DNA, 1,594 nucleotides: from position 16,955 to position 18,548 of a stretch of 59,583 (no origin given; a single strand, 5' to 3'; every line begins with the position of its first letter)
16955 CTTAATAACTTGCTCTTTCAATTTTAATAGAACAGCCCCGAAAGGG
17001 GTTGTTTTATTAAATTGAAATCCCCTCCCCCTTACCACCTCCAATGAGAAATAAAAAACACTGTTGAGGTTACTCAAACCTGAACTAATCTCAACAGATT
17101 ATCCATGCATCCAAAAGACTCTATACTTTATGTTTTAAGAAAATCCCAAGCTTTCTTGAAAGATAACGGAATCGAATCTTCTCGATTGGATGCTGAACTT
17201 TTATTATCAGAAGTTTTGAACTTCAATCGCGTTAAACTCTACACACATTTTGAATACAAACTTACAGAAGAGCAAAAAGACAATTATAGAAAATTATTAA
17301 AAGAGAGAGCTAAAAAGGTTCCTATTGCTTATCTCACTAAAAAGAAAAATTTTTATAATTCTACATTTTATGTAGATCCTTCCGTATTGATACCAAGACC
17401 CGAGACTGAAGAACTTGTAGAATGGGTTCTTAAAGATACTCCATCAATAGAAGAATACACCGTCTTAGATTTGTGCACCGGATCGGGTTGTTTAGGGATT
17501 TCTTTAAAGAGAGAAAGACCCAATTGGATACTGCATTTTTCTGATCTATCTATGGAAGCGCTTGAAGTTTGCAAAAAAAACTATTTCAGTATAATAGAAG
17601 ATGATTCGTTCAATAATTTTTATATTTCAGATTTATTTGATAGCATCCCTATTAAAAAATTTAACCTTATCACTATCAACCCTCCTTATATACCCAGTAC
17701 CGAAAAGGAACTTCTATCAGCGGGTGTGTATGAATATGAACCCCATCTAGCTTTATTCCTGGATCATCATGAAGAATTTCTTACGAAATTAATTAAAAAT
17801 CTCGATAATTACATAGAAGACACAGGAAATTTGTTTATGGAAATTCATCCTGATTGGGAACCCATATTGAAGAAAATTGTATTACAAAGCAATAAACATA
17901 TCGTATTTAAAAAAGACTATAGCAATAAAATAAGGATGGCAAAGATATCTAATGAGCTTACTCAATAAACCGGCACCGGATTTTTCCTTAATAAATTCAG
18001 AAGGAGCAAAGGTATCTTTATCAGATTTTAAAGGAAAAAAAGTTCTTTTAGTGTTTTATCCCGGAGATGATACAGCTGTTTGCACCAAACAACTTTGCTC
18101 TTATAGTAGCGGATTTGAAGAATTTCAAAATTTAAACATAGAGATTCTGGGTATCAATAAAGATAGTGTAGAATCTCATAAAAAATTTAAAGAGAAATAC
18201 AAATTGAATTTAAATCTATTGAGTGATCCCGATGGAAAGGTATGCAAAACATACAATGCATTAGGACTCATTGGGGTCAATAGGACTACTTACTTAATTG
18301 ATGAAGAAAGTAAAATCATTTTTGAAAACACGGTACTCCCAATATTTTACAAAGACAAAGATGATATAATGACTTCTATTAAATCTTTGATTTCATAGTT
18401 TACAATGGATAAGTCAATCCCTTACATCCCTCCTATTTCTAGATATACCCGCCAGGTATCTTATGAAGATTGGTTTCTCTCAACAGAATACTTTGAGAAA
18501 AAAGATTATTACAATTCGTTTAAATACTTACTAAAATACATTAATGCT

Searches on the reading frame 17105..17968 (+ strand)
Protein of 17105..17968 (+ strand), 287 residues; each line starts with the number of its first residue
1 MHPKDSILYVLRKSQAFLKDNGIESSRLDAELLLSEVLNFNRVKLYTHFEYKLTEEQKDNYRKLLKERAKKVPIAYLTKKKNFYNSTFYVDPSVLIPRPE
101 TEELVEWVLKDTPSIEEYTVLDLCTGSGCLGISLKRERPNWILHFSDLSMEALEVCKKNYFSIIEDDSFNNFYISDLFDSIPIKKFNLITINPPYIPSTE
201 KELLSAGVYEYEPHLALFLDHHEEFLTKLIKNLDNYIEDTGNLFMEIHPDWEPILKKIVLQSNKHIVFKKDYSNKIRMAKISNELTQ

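Call 3: search_protein_families(library=pfam, proteins=[window:17105-17968:+], max_evalue=1)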
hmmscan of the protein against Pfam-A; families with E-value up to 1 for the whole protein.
window:17105-17968:+ (287 aa): 8 families
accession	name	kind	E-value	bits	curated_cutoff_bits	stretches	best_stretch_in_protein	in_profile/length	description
PF17827.6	PrmC_N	-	2.2e-20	73.4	23.4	1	11-78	3-70/71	PrmC N-terminal domain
PF05175.20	MTS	-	2.8e-12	47.1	23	1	114-196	29-109/170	Methyltransferase small domain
PF03602.21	Cons_hypoth95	-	2.5e-05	24.5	24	1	111-202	39-131/182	Conserved hypothetical protein 95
PF13847.12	Methyltransf_31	-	0.0008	19.6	27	1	117-245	4-109/145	Methyltransferase domain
PF13649.12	Methyltransf_25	-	0.0053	17.9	27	1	120-160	1-41/97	Methyltransferase domain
PF10294.15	Methyltransf_16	-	0.035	14.3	21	1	112-159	42-88/174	Lysine methyltransferase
PF02636.23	Methyltransf_28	-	0.051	13.5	23.3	1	171-274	95-191/249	Putative S-adenosyl-L-methionine-dependent methyltransferase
PF08242.18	Methyltransf_12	-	0.053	14.7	30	1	121-191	1-71/98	Methyltransferase domain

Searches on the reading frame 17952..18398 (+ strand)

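Call 3: search_protein_families(library=pfam, proteins=[window:17952-18398:+], max_evalue=1)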
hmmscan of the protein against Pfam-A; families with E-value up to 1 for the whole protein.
window:17952-18398:+ (148 aa): 5 families
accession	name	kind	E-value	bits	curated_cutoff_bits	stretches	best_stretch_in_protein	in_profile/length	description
PF00578.27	AhpC-TSA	-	5e-38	130.3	26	1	5-123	2-122/124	AhpC/TSA family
PF08534.16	Redoxin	-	5.2e-21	75.4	26.6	1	5-127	3-133/148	Redoxin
PF02630.20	SCO1-SenC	-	0.00073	19.9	22.8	1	9-61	2-54/134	SCO1/SenC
PF16807.11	Phage_tail_terminator_4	-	0.0054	17.1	27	1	68-118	44-94/142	Putative tail termination protein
PF13911.12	AhpC-TSA_2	-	0.015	16.1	27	1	55-106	6-54/114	AhpC/TSA antioxidant enzyme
